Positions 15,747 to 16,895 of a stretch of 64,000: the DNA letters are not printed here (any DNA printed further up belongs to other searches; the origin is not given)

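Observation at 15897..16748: Fusion of thiol peroxidase Tpx with a pterin-4a-carbinolamine dehydratase (DCoH) domain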

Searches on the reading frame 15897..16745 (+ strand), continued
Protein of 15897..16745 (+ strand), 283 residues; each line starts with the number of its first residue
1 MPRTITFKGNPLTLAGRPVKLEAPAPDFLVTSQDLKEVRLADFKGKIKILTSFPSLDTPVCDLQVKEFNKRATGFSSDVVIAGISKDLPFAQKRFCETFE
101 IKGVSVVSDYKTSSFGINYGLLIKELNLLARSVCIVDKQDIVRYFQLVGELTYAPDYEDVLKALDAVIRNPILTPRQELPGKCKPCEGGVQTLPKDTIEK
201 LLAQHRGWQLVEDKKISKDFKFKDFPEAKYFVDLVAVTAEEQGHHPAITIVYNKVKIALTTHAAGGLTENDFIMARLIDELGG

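Call 18: predict_structure(alignment_id=A1)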
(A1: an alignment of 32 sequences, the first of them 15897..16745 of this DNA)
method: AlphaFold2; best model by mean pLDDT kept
length: 283 residues; sequences in the alignment: 32
mean_pLDDT: 72.5   pTM: 0.55
mean pLDDT of the five models: 72.5, 68.6, 64.9, 64.4, 63.8
residues with pLDDT >= 90: 38; 70-90: 149; 50-70: 50; < 50: 46
segments of 3 or more residues with pLDDT < 50: 1-17, 56-60, 113-128, 174-179
pLDDT, mean of each block of 10 residues (from residue 1): 34 50 73 80 88 57 73 88 74 72 74 38 41 85 76 79 91 48 57 84 86 89 83 78 84 94 76 85 60
secondary structure, 60 per line:
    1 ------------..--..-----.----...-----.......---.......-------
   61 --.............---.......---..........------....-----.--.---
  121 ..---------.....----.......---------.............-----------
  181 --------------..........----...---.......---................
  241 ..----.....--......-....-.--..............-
elements in order: E29-31 E37-39 H40-43 E47-53 H63-75 E79-85 H89-98 E105-108 E132-136 E141-147 H157-169 H195-204 E209-211 E215-221 H225-242 E247-251 E254-259 H269-282

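Call 19: search_protein_families(library=pfam, proteins=[P0121, P0123, P0125, P0133, P0136, P0150, P0193, P0143, P0158, P0147], max_evalue=0.001)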
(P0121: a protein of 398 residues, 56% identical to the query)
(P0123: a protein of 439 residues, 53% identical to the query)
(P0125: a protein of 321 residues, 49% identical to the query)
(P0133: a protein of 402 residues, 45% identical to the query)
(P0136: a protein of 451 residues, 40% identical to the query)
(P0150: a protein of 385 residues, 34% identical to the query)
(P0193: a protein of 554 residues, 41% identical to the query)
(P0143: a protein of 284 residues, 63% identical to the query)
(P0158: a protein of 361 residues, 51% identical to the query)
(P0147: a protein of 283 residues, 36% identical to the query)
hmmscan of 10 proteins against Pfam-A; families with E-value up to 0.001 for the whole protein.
P0121 (398 aa): 4 families
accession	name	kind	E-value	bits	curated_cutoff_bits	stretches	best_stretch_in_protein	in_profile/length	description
PF01329.24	Pterin_4a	-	2.1e-24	85.9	26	1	308-397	2-91/91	Pterin 4 alpha carbinolamine dehydratase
PF08534.16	Redoxin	-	4.3e-23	82.2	26.6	1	137-277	2-148/148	Redoxin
PF00578.27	AhpC-TSA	-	3.2e-18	66.3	26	1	137-261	1-124/124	AhpC/TSA family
PF00581.25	Rhodanese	-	7.7e-15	55.6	22.2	1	8-102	2-101/102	Rhodanese-like domain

P0123 (439 aa): 4 families
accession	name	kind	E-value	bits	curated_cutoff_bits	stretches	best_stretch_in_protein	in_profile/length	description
PF08534.16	Redoxin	-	9.6e-23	81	26.6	1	180-318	4-148/148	Redoxin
PF01329.24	Pterin_4a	-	8.2e-22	77.6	26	1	347-435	2-90/91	Pterin 4 alpha carbinolamine dehydratase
PF00578.27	AhpC-TSA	-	1.4e-18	67.4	26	1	179-302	2-124/124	AhpC/TSA family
PF02915.23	Rubrerythrin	-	0.00015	22.6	22.8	1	11-144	4-132/137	Rubrerythrin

P0125 (321 aa): 3 families
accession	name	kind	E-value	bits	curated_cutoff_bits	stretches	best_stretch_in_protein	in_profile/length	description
PF01329.24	Pterin_4a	-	9.7e-26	90.2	26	1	229-319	2-91/91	Pterin 4 alpha carbinolamine dehydratase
PF08534.16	Redoxin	-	2.2e-21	76.6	26.6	1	60-199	3-148/148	Redoxin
PF00578.27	AhpC-TSA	-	2.9e-19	69.7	26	1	59-183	1-124/124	AhpC/TSA family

P0133 (402 aa): 4 families
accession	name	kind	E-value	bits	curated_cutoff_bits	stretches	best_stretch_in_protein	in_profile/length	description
PF01329.24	Pterin_4a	-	1.1e-24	86.8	26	1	307-393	2-90/91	Pterin 4 alpha carbinolamine dehydratase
PF08534.16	Redoxin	-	3.9e-17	62.9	26.6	1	136-275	3-148/148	Redoxin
PF00578.27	AhpC-TSA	-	8.1e-17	61.8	26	1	136-258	2-123/124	AhpC/TSA family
PF00581.25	Rhodanese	-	2.3e-14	54.1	22.2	1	6-101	1-102/102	Rhodanese-like domain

P0136 (451 aa): 2 families
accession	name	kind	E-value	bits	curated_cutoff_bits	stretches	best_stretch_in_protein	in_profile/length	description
PF08534.16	Redoxin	-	5e-39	133.9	26.6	2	58-198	2-148/148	Redoxin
PF00578.27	AhpC-TSA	-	6.3e-35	120.2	26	2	58-181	1-123/124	AhpC/TSA family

P0150 (385 aa): 2 families
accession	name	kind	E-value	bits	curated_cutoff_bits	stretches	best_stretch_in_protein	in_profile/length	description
PF08534.16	Redoxin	-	1.9e-32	112.5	26.6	2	53-193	1-147/148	Redoxin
PF00578.27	AhpC-TSA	-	3.2e-30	105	26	2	55-178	2-124/124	AhpC/TSA family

P0193 (554 aa): 1 family
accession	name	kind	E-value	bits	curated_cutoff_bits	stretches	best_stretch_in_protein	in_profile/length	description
PF01329.24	Pterin_4a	-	1.8e-113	371.3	26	4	33-123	2-90/91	Pterin 4 alpha carbinolamine dehydratase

P0143 (284 aa): 3 families
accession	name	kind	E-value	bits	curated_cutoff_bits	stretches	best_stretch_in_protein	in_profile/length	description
PF08534.16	Redoxin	-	3.6e-22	79.2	26.6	1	136-274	2-147/148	Redoxin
PF00578.27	AhpC-TSA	-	4e-21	75.7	26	1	136-259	1-124/124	AhpC/TSA family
PF00581.25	Rhodanese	-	2.8e-14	53.8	22.2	1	10-101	4-101/102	Rhodanese-like domain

P0158 (361 aa): 2 families
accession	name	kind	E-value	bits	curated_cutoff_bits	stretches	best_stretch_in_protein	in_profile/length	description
PF08534.16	Redoxin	-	1.3e-23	83.8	26.6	1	214-354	2-148/148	Redoxin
PF00578.27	AhpC-TSA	-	3.1e-18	66.3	26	1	215-337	2-123/124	AhpC/TSA family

P0147 (283 aa): 3 families
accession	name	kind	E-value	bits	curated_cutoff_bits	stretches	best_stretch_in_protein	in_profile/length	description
PF01329.24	Pterin_4a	-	6.8e-23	81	26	1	199-281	10-91/91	Pterin 4 alpha carbinolamine dehydratase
PF00578.27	AhpC-TSA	-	1.1e-19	71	26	1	22-144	2-123/124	AhpC/TSA family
PF08534.16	Redoxin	-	4.3e-18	66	26.6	1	21-154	2-141/148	Redoxin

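Call 36: list_cluster_members(proteins=[P0126, P0129, P0133, P0147, P0138, P0179, P0121, P0123, P0142, P0134])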
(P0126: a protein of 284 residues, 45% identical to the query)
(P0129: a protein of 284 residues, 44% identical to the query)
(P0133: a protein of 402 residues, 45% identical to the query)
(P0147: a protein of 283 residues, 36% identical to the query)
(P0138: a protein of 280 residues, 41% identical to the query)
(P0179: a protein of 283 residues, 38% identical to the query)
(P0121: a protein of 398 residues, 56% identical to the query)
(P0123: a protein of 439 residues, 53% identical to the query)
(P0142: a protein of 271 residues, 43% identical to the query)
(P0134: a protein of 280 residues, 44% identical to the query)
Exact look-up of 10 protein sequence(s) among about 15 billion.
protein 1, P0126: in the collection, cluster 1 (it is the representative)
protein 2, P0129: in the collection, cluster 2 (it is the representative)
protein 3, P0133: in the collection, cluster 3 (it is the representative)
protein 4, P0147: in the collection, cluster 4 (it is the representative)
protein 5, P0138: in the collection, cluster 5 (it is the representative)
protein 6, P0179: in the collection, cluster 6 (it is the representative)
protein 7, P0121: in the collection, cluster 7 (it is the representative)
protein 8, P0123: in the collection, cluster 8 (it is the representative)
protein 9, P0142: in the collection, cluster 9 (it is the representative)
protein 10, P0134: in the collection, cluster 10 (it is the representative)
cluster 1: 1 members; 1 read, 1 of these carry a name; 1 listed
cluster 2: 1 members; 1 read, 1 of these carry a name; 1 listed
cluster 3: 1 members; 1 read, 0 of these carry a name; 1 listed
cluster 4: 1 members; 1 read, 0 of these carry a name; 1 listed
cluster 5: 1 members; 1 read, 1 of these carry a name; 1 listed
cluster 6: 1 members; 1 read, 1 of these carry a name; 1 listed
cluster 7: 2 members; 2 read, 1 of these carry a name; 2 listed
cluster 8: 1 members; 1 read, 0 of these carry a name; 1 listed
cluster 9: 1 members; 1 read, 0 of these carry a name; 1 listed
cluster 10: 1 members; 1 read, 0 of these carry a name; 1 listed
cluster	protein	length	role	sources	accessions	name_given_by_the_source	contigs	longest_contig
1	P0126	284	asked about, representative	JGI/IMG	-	thiol peroxidase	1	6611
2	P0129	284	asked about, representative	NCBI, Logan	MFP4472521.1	MAG: thiol peroxidase [Candidatus Omnitrophota bacterium]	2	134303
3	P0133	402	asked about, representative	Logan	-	-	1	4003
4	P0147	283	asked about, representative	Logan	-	-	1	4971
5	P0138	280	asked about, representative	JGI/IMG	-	thioredoxin-dependent peroxiredoxin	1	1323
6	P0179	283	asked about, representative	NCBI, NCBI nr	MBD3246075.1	MAG: hypothetical protein GF333_03595 [Candidatus Omnitrophica bacterium] | hypothetical protein [Candidatus Omnitrophota bacterium]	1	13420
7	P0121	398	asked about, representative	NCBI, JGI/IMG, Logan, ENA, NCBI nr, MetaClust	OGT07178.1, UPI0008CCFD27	MAG: lipid hydroperoxide peroxidase [Gammaproteobacteria bacterium GWF2_41_13] | status=active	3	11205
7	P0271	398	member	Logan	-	-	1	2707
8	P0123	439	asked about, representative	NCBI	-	-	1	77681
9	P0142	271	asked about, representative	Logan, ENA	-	-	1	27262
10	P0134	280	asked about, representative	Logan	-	-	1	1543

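Call 54: find_homologous_proteins(query=A3, max_evalue=1e-20)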
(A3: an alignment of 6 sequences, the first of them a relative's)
Query A3 (6 sequences) (284 aa, profile of the alignment): 704 proteins with E <= 1e-20 among 8000 candidates; the best 120 are listed.
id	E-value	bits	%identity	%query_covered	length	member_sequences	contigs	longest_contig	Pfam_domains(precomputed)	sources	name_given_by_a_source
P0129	4.0e-124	431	100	100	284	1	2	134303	PF08534.17,PF01329.25,PF00578.28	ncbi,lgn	ncbi:MAG: thiol peroxidase [Candidatus Omnitrophota bacterium]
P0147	7.4e-118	411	32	100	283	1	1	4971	PF08534.17,PF01329.25,PF00578.28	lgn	-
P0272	3.1e-112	392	43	99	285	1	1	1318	PF08534.17,PF01329.25,PF00578.28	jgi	jgi:thiol peroxidase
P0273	5.1e-112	392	43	99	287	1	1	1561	PF08534.17,PF01329.25,PF00578.28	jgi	-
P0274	4.9e-110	385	45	99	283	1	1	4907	PF08534.17,PF01329.25,PF00578.28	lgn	-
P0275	5.8e-110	385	41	99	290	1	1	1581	PF08534.17,PF01329.25,PF00578.28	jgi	-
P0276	1.3e-109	384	42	99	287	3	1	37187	PF08534.17,PF01329.25,PF00578.28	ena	-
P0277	1.8e-109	383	43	99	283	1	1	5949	PF08534.17,PF01329.25,PF00578.28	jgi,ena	-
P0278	1.8e-109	383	44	99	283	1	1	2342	PF08534.17,PF01329.25,PF00578.28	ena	-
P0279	1.4e-108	380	45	99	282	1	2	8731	PF08534.17,PF01329.25,PF00578.28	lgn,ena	-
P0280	2.0e-108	380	43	99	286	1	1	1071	PF08534.17,PF01329.25,PF00578.28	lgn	-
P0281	2.9e-108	379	43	99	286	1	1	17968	PF08534.17,PF01329.25,PF00578.28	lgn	-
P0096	4.2e-108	379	43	98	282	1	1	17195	PF08534.17,PF01329.25,PF00578.28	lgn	-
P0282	6.6e-108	378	40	98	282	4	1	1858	PF08534.17,PF01329.25,PF00578.28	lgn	-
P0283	9.2e-108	378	44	99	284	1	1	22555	PF08534.17,PF01329.25,PF00578.28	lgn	-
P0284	1.3e-107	377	44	100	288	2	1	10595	PF08534.17,PF01329.25,PF00578.28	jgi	-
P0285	2.4e-107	376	42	100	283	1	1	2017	PF08534.17,PF01329.25,PF00578.28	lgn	-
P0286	2.9e-107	376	44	100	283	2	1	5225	PF08534.17,PF01329.25,PF00578.28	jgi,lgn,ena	-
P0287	3.7e-107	376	46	99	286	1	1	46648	PF08534.17,PF01329.25,PF00578.28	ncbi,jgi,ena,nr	ncbi:MAG TPA: thiol peroxidase [Patescibacteria group bacterium]|nr:thiol peroxidase [Patescibacteri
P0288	8.3e-107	375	43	100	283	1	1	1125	PF08534.17,PF01329.25,PF00578.28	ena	-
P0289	1.5e-106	374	42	99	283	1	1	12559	PF08534.17,PF01329.25,PF00578.28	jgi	-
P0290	1.6e-106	374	43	99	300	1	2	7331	PF08534.17,PF01329.25,PF00578.28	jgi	jgi:thioredoxin-dependent peroxiredoxin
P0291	2.1e-106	373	45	99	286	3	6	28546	PF08534.17,PF01329.25,PF00578.28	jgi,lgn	jgi:thioredoxin-dependent peroxiredoxin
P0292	2.4e-106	373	42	99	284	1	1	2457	PF08534.17,PF01329.25,PF00578.28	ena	-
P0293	2.6e-106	373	44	98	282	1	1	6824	PF08534.17,PF01329.25,PF00578.28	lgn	-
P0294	2.6e-106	373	45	99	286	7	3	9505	PF08534.17,PF01329.25,PF00578.28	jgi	jgi:thiol peroxidase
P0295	4.8e-106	372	43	99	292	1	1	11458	PF08534.17,PF01329.25,PF00578.28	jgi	-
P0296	5.1e-106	372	44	98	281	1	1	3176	PF08534.17,PF01329.25,PF00578.28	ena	-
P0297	7.3e-106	372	43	98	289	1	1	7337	PF08534.17,PF01329.25,PF00578.28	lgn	-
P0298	8.3e-106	371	45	99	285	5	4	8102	PF08534.17,PF01329.25,PF00578.28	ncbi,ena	-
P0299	8.3e-106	371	44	100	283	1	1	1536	PF08534.17,PF01329.25,PF00578.28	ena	-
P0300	9.3e-106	371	43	99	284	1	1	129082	PF08534.17,PF01329.25,PF00578.28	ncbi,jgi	jgi:thiol peroxidase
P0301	9.5e-106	371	44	99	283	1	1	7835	PF08534.17,PF01329.25,PF00578.28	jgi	-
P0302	1.1e-105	371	43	99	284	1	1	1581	PF08534.17,PF01329.25,PF00578.28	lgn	-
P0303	3.4e-105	369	44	99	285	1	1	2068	PF08534.17,PF01329.25,PF00578.28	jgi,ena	jgi:thiol peroxidase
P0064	4.2e-105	369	44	98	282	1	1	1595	PF08534.17,PF01329.25,PF00578.28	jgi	jgi:thiol peroxidase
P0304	4.3e-105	369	43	99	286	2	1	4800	PF08534.17,PF01329.25,PF00578.28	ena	-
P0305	5.9e-105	369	44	99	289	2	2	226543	PF08534.17,PF01329.25,PF00578.28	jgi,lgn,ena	jgi:thiol peroxidase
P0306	6.2e-105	368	46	99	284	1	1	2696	PF08534.17,PF01329.25,PF00578.28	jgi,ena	-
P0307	9.5e-105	368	41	100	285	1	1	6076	PF08534.17,PF01329.25,PF00578.28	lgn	-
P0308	1.3e-104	367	44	98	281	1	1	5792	PF08534.17,PF01329.25,PF00578.28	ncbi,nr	ncbi:MAG: thiol peroxidase [Candidatus Omnitrophica bacterium]|nr:thiol peroxidase [Candidatus Omnit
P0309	2.0e-104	367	43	100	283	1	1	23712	PF08534.17,PF01329.25,PF00578.28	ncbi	-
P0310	2.1e-104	367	43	99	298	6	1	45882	PF08534.17,PF01329.25,PF00578.28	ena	-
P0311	1.5e-103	364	44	99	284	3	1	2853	PF08534.17,PF01329.25,PF00578.28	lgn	-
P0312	1.5e-103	364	42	99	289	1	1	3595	PF08534.17,PF01329.25,PF00578.28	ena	-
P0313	2.8e-103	363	43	95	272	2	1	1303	PF08534.17,PF01329.25,PF00578.28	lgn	-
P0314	7.8e-103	362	44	100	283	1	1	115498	PF08534.17,PF01329.25,PF00578.28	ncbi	ncbi:MAG: thiol peroxidase [Candidatus Omnitrophota bacterium]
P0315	5.5e-101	356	41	100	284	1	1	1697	PF08534.17,PF01329.25,PF00578.28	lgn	-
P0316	1.7e-100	354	44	99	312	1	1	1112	PF08534.17,PF01329.25,PF00578.28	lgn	-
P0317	2.9e-99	350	44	99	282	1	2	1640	PF08534.17,PF01329.25,PF00578.28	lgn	-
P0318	1.8e-98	347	46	99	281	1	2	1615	PF08534.17,PF01329.25,PF00578.28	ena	-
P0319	1.5e-94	334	41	99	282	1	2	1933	PF08534.17,PF01329.25,PF00578.28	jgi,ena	-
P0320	5.7e-94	333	41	99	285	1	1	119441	PF08534.17,PF01329.25,PF00578.28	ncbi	ncbi:MAG: thiol peroxidase [Candidatus Omnitrophota bacterium]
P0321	5.8e-93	329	41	98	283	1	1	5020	PF08534.17,PF01329.25,PF00578.28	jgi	jgi:thiol peroxidase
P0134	3.4e-78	281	37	99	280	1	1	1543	PF08534.17,PF01329.25,PF00578.28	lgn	-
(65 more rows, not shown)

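Call 60: find_encoding_contigs(protein=P0129, flank=8000, max_places=2)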
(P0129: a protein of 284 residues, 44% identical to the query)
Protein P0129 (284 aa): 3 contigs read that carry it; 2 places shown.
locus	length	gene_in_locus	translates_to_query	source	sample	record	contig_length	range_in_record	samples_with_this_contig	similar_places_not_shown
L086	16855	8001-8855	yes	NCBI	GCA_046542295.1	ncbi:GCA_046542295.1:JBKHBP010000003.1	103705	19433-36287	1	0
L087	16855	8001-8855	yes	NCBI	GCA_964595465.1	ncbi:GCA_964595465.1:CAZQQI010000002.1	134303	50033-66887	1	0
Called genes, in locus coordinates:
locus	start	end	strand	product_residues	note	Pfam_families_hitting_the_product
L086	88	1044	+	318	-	PF00474:SSF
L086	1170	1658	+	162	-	PF06271:RDD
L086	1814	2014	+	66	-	PF11381:DUF3185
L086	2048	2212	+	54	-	-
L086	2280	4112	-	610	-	PF00324:AA_permease, PF13520:AA_permease_2, PF00359:PTS_EIIA_2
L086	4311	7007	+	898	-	PF00989:PAS (faint), PF08448:PAS_4 (weak), PF13188:PAS_8 (faint), PF13596:PAS_10, PF08447:PAS_3 (weak), PF08448:PAS_4, PF00512:HisKA, PF02518:HATPase_c, +1 more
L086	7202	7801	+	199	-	PF01914:MarC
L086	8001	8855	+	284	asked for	PF00578:AhpC-TSA, PF08534:Redoxin, PF01329:Pterin_4a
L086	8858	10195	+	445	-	PF00581:Rhodanese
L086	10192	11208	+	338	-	PF10017:Methyltransf_33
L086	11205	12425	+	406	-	PF00266:Aminotran_5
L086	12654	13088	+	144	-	PF02657:SufE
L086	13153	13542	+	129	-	PF00072:Response_reg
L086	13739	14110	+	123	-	-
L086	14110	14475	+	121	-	-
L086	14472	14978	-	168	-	PF00072:Response_reg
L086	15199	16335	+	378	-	PF22807:TrAA12, PF23500:DUF7133, PF07995:GSDH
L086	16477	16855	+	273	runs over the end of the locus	PF07661:MORN_2 (faint)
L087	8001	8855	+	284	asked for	PF00578:AhpC-TSA, PF08534:Redoxin, PF01329:Pterin_4a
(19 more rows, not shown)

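Call 63: search_protein_families(library=ncbifam, proteins=[L086:8858-10192:+, L086:10192-11205:+, L086:11205-12422:+], max_evalue=0.00001)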
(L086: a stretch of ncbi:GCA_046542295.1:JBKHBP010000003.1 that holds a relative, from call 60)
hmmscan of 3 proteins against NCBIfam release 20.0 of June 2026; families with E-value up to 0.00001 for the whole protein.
L086:8858-10192:+ (445 aa): 4 families
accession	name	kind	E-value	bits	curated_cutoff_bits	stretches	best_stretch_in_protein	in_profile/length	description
NF008557.0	PRK11493.1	equivalog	7.5e-16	58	250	1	163-425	39-279/281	3-mercaptopyruvate sulfurtransferase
NF040901.1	SeO3_TeO2_ExtH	equivalog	1.4e-08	34.1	200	0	152-416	68-347/430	selenite/tellurite reduction operon rhodanese-like protein ExtH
NF041203.1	rhodanese_LYCAU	equivalog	2.9e-08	33.4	115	0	5-116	20-119/126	rhodanese-related (seleno)protein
NF006444.0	PRK08762.1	equivalog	1.6e-06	27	449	0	5-116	14-110/387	molybdopterin-synthase adenylyltransferase MoeB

L086:10192-11205:+ (338 aa): 2 families
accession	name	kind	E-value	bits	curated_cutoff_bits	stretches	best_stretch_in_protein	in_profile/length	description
TIGR03438.1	egtD_ergothio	equivalog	5.9e-101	337.6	290.9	1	29-329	3-300/301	L-histidine N(alpha)-methyltransferase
TIGR03439.1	methyl_EasF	subfamily_domain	5.2e-47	160.3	205.55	1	26-322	11-314/321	EasF family methyltransferase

L086:11205-12422:+ (406 aa): 23 families
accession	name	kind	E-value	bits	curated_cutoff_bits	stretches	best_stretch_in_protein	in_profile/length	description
NF041166.1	f2_encap_cargo1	exception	9.6e-170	566.7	800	1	2-398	225-621/623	family 2A encapsulin nanocompartment cargo protein cysteine desulfurase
TIGR01979.1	sufS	subfamily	2.5e-166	553.5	475.1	1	6-404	2-402/403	SufS family cysteine desulfurase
NF006791.0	PRK09295.1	equivalog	6.4e-148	493.1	661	1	5-404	6-405/406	cysteine desulfurase SufS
NF008126.0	PRK10874.1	equivalog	1.2e-115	386.9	607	1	3-404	5-399/401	cysteine desulfurase CsdA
TIGR03392.1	FeS_syn_CsdA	equivalog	1.4e-112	376.7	493.6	1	3-404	2-396/398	cysteine desulfurase CsdA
TIGR01977.1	am_tr_V_EF2568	hypoth_equivalog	1.4e-71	241.5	377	1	24-393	1-369/376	cysteine desulfurase family protein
TIGR01976.1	am_tr_V_VC1184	hypoth_equivalog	1.7e-71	241.6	352.35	1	3-394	2-398/401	cysteine desulfurase-like protein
NF040779.1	Sec_lyase_SclA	exception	9e-54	182.8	525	1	24-391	1-367/378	selenocysteine lyase SclA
TIGR03402.1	FeS_nifS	equivalog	2.6e-46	158.1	530.75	1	24-390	1-359/379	cysteine desulfurase NifS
TIGR03235.1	DNA_S_dndA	equivalog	1.3e-40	139.8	480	1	25-365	1-326/353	cysteine desulfurase DndA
NF010611.0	PRK14012.1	equivalog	9.5e-37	126.9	548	1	24-331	7-299/406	IscS subfamily cysteine desulfurase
TIGR02006.1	IscS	equivalog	7.5e-35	120.7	643.2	1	24-364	5-327/402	IscS subfamily cysteine desulfurase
TIGR03403.1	nifS_epsilon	equivalog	3.1e-33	115.1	587.7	1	24-404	1-376/382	NifS family cysteine desulfurase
NF002806.0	PRK02948.1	subfamily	7.3e-26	91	304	1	23-241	1-218/381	IscS subfamily cysteine desulfurase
TIGR04343.1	egtE_PLP_lyase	equivalog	7.5e-18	64.5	400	1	25-323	16-295/370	ergothioneine biosynthesis PLP-dependent enzyme EgtE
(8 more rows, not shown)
